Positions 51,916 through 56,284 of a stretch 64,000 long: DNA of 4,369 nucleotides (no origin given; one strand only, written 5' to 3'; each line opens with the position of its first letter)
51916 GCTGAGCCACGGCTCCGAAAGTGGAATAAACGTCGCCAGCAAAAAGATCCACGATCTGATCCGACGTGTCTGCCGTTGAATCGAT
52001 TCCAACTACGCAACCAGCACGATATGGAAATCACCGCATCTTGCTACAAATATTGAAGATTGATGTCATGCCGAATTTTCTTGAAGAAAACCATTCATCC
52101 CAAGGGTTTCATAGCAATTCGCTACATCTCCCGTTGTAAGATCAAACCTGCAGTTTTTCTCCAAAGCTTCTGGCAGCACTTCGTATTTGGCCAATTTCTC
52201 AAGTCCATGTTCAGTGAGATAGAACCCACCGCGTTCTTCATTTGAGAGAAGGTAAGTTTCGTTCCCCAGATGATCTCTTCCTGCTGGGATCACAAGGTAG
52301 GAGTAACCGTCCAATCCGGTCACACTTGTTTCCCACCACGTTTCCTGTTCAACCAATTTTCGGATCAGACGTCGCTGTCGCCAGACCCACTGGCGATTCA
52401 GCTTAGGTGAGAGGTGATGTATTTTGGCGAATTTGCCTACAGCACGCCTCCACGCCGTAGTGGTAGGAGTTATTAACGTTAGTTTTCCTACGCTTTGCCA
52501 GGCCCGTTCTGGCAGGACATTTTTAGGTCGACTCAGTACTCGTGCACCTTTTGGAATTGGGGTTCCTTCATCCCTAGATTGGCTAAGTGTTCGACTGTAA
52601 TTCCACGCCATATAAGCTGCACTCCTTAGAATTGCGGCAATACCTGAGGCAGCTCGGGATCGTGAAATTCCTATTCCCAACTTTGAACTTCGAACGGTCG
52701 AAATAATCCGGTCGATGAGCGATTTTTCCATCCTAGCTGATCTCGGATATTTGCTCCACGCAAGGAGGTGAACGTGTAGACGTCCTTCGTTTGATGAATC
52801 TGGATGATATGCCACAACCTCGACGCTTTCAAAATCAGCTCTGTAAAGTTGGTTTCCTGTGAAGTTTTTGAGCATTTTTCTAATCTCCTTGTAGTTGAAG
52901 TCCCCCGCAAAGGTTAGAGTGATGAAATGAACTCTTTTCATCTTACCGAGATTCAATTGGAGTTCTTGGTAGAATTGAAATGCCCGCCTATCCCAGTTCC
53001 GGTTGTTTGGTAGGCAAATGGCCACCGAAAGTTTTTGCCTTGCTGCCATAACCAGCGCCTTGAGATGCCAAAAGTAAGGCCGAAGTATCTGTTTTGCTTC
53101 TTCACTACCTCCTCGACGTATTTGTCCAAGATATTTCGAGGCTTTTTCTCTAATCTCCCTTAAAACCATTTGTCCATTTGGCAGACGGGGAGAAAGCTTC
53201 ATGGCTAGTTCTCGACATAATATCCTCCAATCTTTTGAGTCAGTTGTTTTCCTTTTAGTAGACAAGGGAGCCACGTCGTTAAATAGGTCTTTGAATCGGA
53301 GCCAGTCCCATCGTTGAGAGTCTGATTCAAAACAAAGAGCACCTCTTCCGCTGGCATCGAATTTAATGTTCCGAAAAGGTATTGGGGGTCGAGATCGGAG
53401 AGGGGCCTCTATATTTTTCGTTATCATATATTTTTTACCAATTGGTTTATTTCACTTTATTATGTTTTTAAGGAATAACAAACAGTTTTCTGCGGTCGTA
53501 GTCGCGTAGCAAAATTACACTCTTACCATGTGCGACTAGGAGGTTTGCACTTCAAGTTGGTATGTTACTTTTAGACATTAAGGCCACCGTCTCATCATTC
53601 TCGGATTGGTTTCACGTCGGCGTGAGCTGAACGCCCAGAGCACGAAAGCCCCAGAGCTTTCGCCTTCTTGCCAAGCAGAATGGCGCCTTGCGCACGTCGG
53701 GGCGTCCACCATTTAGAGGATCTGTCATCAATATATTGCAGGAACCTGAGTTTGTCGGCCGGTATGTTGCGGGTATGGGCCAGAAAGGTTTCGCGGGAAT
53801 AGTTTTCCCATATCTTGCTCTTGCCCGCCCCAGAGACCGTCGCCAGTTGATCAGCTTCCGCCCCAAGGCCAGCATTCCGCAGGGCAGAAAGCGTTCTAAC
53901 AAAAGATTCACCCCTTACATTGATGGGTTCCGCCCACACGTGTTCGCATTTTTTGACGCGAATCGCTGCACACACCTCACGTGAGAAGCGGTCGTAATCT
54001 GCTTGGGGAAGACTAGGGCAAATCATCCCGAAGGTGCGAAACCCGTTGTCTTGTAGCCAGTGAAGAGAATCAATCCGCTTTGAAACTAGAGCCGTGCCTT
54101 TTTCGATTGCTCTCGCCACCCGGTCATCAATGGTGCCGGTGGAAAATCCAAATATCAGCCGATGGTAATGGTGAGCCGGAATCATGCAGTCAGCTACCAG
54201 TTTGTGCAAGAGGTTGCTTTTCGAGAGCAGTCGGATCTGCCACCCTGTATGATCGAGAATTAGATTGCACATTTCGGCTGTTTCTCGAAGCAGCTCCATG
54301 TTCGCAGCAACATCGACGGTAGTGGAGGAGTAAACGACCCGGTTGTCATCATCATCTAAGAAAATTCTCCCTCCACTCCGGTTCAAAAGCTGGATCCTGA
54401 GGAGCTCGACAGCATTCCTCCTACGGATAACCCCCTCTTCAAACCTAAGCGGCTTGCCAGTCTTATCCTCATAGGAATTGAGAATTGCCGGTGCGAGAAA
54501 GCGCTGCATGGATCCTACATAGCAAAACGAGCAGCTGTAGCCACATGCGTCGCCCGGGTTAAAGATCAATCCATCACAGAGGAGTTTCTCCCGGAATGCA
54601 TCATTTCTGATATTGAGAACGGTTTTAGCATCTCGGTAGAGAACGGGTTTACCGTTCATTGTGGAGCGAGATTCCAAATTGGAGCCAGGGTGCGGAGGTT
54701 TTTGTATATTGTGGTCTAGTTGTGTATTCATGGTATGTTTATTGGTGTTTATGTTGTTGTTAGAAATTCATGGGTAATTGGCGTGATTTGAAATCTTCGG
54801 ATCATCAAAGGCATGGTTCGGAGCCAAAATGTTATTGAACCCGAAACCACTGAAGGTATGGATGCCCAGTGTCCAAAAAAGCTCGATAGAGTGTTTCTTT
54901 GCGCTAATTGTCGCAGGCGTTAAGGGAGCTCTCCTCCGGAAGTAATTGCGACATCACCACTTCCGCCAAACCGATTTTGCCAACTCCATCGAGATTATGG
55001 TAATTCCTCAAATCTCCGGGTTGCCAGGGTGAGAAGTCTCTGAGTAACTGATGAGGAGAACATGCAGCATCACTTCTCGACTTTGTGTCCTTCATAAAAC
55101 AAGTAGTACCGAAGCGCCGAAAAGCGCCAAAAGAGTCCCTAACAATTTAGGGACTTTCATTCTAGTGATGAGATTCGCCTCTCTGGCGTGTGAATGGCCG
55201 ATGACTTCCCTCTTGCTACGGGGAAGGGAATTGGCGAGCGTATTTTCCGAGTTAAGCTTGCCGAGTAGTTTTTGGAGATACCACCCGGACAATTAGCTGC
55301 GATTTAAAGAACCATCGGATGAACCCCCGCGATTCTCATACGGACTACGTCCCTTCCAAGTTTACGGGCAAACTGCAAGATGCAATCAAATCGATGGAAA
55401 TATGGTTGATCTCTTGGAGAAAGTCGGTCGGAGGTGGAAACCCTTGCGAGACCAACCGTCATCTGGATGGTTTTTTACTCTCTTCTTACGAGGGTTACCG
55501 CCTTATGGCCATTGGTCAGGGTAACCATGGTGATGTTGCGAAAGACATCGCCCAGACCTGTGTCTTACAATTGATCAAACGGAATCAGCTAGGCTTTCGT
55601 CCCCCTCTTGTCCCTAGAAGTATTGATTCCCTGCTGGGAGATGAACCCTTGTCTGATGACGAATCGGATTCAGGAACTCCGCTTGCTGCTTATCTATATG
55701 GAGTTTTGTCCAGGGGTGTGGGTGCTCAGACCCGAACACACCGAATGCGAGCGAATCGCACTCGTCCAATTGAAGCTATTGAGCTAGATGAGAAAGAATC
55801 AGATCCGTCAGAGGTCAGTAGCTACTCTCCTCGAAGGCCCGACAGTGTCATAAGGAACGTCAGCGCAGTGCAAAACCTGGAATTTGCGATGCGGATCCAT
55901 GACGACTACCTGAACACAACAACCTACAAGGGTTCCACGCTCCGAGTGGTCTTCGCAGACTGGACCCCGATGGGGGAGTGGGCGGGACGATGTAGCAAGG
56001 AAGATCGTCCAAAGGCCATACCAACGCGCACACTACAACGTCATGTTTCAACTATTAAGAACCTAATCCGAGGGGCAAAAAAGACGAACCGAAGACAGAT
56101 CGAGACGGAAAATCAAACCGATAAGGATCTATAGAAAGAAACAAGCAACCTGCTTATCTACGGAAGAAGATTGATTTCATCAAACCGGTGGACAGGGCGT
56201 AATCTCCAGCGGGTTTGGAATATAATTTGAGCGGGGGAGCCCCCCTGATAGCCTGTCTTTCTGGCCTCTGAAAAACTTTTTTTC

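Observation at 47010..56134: Unusual mobile-element backbone: SF4 helicase + HUH Rep-like + radical SAM + sigma-like, with no integrase or conjugation genes in view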

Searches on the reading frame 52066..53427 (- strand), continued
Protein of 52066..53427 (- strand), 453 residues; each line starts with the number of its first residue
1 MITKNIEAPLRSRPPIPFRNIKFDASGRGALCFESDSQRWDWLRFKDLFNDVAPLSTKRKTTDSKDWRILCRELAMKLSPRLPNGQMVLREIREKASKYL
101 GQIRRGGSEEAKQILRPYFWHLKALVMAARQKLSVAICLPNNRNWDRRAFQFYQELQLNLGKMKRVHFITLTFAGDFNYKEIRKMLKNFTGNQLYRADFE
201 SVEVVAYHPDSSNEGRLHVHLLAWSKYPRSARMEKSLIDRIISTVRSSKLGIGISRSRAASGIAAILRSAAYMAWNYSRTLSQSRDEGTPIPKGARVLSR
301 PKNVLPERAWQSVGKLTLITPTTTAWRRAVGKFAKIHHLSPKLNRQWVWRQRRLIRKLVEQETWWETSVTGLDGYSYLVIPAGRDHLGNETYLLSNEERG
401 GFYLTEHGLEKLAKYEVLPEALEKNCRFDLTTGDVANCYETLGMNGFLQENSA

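Call 102: search_protein_representatives(alignment_id=A1)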
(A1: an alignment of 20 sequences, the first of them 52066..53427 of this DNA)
Query: 20 sequences, 456 profile positions. Proteins with E-value up to 0.001 (for the whole library): 34; up to 1e-10: 27; up to 1e-30: 23. The best 34 are listed.
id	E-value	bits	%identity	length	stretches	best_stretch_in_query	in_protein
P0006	1.1e-223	759.3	-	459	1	1-454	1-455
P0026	4.6e-190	648.5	-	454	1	1-454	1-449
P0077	4.2e-127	440.9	-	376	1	56-424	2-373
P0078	4.4e-123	427.7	-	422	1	35-439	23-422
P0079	8.2e-122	423.5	-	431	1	36-442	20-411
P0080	3.7e-112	391.7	-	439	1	28-449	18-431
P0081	1.3e-110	386.5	-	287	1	156-438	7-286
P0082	1.7e-109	382.9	-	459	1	7-445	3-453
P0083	6.2e-109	381.0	-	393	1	18-408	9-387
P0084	5.4e-104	364.8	-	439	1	14-435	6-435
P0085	2.1e-100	352.9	-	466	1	34-439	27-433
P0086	8.4e-99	347.6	-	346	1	131-442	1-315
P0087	2.1e-83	296.9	-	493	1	65-434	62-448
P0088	5.2e-81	289.0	-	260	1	77-312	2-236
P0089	1.4e-78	281.0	-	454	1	68-430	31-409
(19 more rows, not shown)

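Call 109: search_dna_similar(query=window:52066-53427:-, collection=plasmids, mode=protein, max_evalue=0.001, max_rows=10)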
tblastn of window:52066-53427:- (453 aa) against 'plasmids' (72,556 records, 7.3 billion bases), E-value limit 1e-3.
No match.

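Call 110: search_dna_similar(query=window:52066-53427:-, collection=phages, mode=protein, max_evalue=0.001, max_rows=10)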
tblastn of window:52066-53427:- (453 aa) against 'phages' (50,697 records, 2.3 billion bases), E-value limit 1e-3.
No match.

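Call 112: find_related_loci(query=A1, collection=viral_contigs, flank=10000)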
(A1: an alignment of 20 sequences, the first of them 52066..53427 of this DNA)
Query A1 (453 aa) in viral_contigs; peptide patterns used: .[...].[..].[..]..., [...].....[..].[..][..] (x = any residue, [..] = any of these).
19 stretches matched a pattern, but none encodes a relative of the query by tblastn (E <= 1e-3).

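Call 113: find_related_loci(query=A1, collection=metagenome_contigs, flank=10000)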
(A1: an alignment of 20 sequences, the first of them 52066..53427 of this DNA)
Query A1 (453 aa) in metagenome_contigs; peptide patterns used: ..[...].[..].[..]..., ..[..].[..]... (x = any residue, [..] = any of these).
491 stretches matched a pattern; 16 encode a relative of the query (tblastn E <= 1e-3); 16 distinct loci.
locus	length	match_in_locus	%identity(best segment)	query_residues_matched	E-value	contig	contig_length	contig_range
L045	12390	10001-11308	47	12-452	5e-127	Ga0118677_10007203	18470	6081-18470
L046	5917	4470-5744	46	21-444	4e-127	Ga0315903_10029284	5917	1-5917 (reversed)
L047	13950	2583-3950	48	1-448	5e-126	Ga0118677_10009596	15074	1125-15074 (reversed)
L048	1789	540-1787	50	21-429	2e-132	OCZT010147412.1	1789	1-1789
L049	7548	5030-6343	47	22-452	1e-118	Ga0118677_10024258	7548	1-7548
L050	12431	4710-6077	45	1-448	4e-117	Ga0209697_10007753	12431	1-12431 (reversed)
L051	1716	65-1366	48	22-448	8e-126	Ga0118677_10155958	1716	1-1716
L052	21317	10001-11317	45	2-445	2e-116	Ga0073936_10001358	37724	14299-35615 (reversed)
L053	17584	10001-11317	45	2-445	2e-116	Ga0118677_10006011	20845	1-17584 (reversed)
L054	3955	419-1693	42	14-444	2e-97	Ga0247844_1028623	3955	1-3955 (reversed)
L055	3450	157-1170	46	107-444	1e-90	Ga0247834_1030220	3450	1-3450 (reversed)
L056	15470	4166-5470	57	19-453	3e-164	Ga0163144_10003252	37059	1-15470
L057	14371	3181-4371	39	35-447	6e-70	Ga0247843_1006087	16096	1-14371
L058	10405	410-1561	39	35-433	2e-69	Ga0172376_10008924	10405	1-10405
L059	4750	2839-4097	38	19-444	6e-85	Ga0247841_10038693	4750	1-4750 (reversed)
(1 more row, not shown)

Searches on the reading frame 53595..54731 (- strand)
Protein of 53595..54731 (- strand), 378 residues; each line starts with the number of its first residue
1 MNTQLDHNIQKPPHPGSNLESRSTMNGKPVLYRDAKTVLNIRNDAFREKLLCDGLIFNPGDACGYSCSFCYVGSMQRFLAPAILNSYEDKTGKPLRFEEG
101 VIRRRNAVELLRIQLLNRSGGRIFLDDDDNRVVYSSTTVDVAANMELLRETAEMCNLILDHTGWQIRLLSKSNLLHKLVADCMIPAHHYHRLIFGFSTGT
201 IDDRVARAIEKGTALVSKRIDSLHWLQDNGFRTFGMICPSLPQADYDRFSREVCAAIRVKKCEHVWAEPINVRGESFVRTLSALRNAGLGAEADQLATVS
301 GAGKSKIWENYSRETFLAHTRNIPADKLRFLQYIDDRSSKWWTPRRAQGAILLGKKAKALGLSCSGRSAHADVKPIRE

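Call 4: search_protein_families(library=pfam, proteins=[window:53595-54731:-], max_evalue=0.01)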
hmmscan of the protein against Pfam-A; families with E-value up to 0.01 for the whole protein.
window:53595-54731:- (378 aa): 1 family
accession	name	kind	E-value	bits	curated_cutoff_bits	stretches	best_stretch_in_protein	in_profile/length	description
PF04055.27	Radical_SAM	-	0.00038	21.1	29.5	1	58-237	2-148/166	Radical SAM superfamily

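Call 6: search_protein_families(library=padloc, proteins=[window:53595-54731:-], max_evalue=0.01)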
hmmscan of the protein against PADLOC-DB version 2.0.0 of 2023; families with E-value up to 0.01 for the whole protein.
window:53595-54731:- (378 aa): 0 families

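Call 7: search_protein_families(library=ncbifam, proteins=[window:53595-54731:-], max_evalue=0.01)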
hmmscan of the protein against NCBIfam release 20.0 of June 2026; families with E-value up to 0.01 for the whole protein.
window:53595-54731:- (378 aa): 5 families
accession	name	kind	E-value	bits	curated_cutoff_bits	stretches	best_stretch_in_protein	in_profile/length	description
TIGR04470.1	rSAM_mob_pairB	equivalog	1.3e-09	37.8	410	1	129-275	70-206/285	radical SAM mobile pair protein B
NF038135.1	rSAM_Rv2578c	equivalog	4.5e-07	29.2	430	1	57-265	64-255/317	Rv2578c family radical SAM protein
NF033668.1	rSAM_PA0069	hypoth_equivalog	2.8e-06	26.6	360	1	57-244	61-229/348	PA0069 family radical SAM protein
NF038136.1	rSAM_Rv_intein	exception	0.0035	16.3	700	1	183-243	429-489/574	intein-containing Rv2578c family radical SAM protein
TIGR04163.1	rSAM_cobopep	equivalog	0.0049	15.7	375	1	32-77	43-88/428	peptide-modifying radical SAM enzyme CbpB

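Call 11: search_protein_families(library=phrogs, proteins=[window:53595-54731:-], max_evalue=0.01)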
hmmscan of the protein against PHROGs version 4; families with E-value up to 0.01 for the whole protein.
window:53595-54731:- (378 aa): 1 family
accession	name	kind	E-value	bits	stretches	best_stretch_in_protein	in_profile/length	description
phrog_13321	-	unknown function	1.1e-12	48.7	1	25-270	16-230/307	-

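Call 95: search_solved_structures(query=window:53595-54731:-, max_evalue=0.1)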
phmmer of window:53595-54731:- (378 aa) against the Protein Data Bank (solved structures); distinct sequences matched with E-value up to 0.1: 0.

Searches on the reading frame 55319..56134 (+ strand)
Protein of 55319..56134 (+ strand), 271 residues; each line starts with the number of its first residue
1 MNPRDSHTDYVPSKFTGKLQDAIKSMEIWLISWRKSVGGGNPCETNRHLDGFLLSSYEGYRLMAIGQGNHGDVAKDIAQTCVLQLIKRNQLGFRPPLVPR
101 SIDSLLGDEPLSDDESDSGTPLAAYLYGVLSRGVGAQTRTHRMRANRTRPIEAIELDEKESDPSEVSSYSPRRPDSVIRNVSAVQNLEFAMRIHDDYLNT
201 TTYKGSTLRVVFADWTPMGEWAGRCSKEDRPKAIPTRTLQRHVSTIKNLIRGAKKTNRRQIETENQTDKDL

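Call 4: search_protein_families(library=pfam, proteins=[window:55319-56134:+], max_evalue=0.01)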
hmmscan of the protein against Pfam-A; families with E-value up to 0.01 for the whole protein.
window:55319-56134:+ (271 aa): 0 families

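Call 6: search_protein_families(library=padloc, proteins=[window:55319-56134:+], max_evalue=0.01)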
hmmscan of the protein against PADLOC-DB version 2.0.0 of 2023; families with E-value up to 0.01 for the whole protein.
window:55319-56134:+ (271 aa): 0 families

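Call 7: search_protein_families(library=ncbifam, proteins=[window:55319-56134:+], max_evalue=0.01)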
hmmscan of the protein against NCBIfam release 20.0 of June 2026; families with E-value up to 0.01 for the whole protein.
window:55319-56134:+ (271 aa): 0 families

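Call 11: search_protein_families(library=phrogs, proteins=[window:55319-56134:+], max_evalue=0.01)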
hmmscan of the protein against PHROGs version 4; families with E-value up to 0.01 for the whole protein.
window:55319-56134:+ (271 aa): 0 families

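Call 74: search_protein_families(library=pfam, proteins=[window:55319-56134:+], max_evalue=5)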
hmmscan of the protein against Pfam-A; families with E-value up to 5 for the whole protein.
window:55319-56134:+ (271 aa): 0 families

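Call 91: find_homologous_proteins(query=window:55319-56134:+)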
Query window:55319-56134:+ (271 aa): 6 proteins with E <= 0.001 among 558 candidates.
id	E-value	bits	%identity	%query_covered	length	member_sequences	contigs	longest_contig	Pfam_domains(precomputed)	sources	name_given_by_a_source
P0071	1.3e-180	617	100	100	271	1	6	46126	-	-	-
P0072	1.7e-66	242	53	87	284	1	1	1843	-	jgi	jgi:hypothetical protein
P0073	6.5e-64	234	51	87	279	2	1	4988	-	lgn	-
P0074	2.2e-57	212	47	95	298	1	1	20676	-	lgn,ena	-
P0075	4.6e-56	208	47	87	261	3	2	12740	-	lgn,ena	-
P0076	2.6e-55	206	47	87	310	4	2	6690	-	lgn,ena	-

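Call 103: predict_structure(alignment_id=A5)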
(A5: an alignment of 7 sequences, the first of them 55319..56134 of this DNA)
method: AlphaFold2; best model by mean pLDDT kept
length: 271 residues; sequences in the alignment: 7
mean_pLDDT: 65.1   pTM: 0.46
mean pLDDT of the five models: 65.1, 63.9, 63.9, 62.2, 61.1
residues with pLDDT >= 90: 6; 70-90: 138; 50-70: 58; < 50: 69
segments of 3 or more residues with pLDDT < 50: 1-11, 92-95, 108-118, 149-183, 266-271
pLDDT, mean of each block of 10 residues (from residue 1): 34 69 88 78 81 89 85 83 76 50 53 47 81 84 60 30 30 34 57 75 74 73 71 71 72 65 50 41
secondary structure, 60 per line:
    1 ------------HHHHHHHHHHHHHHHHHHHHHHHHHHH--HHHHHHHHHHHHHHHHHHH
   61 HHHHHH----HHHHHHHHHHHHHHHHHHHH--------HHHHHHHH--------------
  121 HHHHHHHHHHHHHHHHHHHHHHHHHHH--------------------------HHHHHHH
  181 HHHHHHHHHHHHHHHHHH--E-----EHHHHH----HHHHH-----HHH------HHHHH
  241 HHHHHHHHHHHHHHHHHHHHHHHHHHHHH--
elements in order: H13-39 H42-66 H71-90 H99-106 H121-147 H174-198 H208-212 H217-221 H236-269

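Call 107: fold_search(model_id=the predicted structure, library=pdb)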
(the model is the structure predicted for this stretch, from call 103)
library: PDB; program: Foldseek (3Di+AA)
matches with E <= 10: 238; with E <= 0.001: 0
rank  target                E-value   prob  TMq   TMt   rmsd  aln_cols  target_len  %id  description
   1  5uxx_C                4.5e-01  0.47  0.22  0.34  19.3       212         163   13  Co-crystal structure of the sigma factor RpoE in complex with the anti-sigma factor NepR from Bartonella quintana (released 2018-02-28)
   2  6tz9_A                5.8e-01  0.44  0.19  0.32  36.8       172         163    9  CryoEM reconstruction of membrane-bound ESCRT-III filament composed of CHMP1B only (released 2020-04-08)
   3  6tz4_02               6.1e-01  0.38  0.21  0.31  38.7       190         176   10  CryoEM reconstruction of membrane-bound ESCRT-III filament composed of CHMP1B+IST1 (right-handed) (released 2020-04-08)
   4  4k0d_A                6.4e-01  0.18  0.18  0.26  11.7       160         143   14  Periplasmic sensor domain of sensor histidine kinase, Adeh_2942 (released 2013-06-12)
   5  6tz5_AA               6.7e-01  0.38  0.21  0.31  38.4       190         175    9  CryoEM reconstruction of membrane-bound ESCRT-III filament composed of CHMP1B+IST1 (left-handed) (released 2020-04-08)
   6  5w93_A                7.1e-01  0.51  0.20  0.36  11.9       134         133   12  p130Cas complex with paxillin LD1 (released 2017-09-06)
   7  4k0d_B                8.2e-01  0.23  0.18  0.29  11.9       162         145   14  Periplasmic sensor domain of sensor histidine kinase, Adeh_2942 (released 2013-06-12)
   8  3hah_A                9.1e-01  0.33  0.20  0.20  39.8       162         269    7  Crystal structure of human PACSIN1 F-BAR domain (C2 lattice) (released 2009-06-16)
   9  8dy9_F                9.1e-01  0.12  0.19  0.18  23.9       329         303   10  Streptomyces venezuelae RNAP unconstrained open promoter complex with WhiA and WhiB transcription factors (released 2023-03-01)
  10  6yxx_EO               1.0e+00  0.11  0.18  0.17  21.7       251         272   13  State A of the Trypanosoma brucei mitoribosomal large subunit assembly intermediate (released 2020-10-14)
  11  7vpd_F                1.1e+00  0.11  0.20  0.18  24.1       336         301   11  Cryo-EM structure of Streptomyces coelicolor RNAP-promoter open complex with one Zur dimers (released 2022-08-03)
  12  3jrt                  1.4e+00  0.11  0.16  0.23  17.3       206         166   15  Structure from the mobile metagenome of V. paracholerae: Integron cassette protein Vpc_cass2 (released 2009-09-22)
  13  5i6j                  1.4e+00  0.04  0.13  0.09  48.9       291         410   11  Crystal Structure of SRGAP2 F-BARx (released 2017-03-08)
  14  9min_I                1.5e+00  0.60  0.25  0.48   7.6       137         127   13  Structure of a designed minibinder to NYESO1-A*02:01 (released 2025-08-06)
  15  5xsj_L                1.5e+00  0.28  0.20  0.37   9.6       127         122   12  XylFII-LytSN complex (released 2017-08-02)
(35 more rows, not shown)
